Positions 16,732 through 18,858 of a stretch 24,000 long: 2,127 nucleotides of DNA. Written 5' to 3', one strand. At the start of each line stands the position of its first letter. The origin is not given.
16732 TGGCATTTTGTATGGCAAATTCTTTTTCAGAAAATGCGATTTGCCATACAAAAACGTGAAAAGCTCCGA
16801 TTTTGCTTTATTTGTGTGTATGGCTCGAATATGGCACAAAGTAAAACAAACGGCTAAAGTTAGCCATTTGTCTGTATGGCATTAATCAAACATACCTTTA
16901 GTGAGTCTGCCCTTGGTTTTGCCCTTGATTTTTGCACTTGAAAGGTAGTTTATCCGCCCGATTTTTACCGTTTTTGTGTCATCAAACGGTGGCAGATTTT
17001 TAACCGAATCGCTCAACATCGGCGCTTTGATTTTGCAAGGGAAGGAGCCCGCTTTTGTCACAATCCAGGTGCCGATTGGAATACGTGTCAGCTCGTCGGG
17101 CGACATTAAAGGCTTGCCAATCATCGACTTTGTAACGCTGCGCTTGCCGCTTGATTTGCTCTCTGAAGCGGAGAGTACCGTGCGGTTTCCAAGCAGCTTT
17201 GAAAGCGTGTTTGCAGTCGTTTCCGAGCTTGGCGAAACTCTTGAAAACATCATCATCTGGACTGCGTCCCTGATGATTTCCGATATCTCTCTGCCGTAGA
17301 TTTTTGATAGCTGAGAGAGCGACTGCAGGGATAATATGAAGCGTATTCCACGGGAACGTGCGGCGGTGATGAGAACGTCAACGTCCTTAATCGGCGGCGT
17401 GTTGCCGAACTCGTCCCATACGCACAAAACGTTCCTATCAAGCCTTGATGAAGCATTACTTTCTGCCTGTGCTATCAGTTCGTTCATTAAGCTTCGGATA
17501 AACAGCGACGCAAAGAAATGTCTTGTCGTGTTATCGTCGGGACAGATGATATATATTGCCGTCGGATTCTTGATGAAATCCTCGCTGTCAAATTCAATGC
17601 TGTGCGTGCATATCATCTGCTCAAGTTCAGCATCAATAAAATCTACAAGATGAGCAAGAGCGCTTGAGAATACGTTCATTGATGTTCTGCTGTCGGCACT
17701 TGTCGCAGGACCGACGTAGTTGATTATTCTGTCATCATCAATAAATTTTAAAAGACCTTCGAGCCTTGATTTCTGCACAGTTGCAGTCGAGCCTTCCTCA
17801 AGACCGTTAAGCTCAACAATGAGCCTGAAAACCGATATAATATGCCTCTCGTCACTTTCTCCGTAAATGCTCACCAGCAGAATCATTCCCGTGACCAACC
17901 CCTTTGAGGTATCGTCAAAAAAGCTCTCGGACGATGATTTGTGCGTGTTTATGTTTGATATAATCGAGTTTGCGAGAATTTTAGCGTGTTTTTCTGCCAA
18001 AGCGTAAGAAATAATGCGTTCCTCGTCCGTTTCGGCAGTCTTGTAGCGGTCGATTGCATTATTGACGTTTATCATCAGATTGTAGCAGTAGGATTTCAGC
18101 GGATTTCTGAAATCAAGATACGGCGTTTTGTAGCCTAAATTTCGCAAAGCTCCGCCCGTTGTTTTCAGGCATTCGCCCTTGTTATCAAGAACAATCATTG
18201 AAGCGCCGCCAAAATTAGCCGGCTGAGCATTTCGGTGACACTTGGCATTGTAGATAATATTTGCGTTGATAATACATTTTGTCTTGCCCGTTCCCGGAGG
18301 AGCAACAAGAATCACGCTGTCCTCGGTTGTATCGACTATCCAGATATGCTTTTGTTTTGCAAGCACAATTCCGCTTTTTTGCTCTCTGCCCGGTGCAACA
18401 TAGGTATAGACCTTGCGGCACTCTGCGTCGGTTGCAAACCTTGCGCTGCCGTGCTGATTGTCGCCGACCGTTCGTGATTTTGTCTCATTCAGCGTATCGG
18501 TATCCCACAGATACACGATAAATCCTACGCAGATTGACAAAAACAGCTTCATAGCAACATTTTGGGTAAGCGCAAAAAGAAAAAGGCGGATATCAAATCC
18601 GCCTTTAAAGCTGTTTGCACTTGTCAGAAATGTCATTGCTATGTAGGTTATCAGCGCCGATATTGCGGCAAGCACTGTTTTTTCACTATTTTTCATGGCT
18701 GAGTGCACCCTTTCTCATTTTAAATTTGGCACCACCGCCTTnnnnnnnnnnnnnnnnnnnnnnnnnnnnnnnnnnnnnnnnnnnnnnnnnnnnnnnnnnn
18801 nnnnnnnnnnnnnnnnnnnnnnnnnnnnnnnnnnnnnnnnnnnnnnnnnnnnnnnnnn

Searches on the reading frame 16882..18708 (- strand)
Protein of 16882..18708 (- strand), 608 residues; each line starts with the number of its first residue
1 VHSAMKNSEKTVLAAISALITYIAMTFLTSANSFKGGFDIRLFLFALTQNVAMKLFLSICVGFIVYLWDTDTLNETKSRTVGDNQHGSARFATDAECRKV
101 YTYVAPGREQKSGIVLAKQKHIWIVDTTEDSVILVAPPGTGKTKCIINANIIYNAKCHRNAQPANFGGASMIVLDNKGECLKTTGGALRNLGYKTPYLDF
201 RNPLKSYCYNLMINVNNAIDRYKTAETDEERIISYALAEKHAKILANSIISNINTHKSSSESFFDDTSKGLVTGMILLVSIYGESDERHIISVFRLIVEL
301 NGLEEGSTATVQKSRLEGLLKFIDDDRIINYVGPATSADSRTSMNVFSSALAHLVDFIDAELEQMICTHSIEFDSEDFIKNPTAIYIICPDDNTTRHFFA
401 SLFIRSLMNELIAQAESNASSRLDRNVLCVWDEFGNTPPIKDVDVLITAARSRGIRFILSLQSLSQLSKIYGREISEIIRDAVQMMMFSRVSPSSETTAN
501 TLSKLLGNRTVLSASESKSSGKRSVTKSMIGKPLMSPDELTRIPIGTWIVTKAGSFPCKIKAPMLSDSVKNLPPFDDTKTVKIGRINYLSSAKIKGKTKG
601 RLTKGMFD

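Call 7: search_protein_families(library=pfam, proteins=[window:16882-18708:-], max_evalue=0.01)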
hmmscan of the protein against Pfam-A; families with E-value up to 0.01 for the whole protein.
window:16882-18708:- (608 aa): 4 families
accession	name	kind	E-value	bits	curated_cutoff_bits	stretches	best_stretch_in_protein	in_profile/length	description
PF02534.20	T4SS-DNA_transf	-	2.9e-41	142.2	20.1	1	130-561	45-441/468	Type IV secretory system Conjugative DNA transfer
PF12696.13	TraG-D_C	-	4.1e-28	98.3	22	1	426-544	1-125/126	TraM recognition site of TraD and TraG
PF10412.15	TrwB_AAD_bind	-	3.4e-16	59.6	20.5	1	342-529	163-346/387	Type IV secretion-system coupling protein DNA-binding domain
PF13245.12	AAA_19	-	0.0091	16.6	25.1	0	125-153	7-35/134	AAA domain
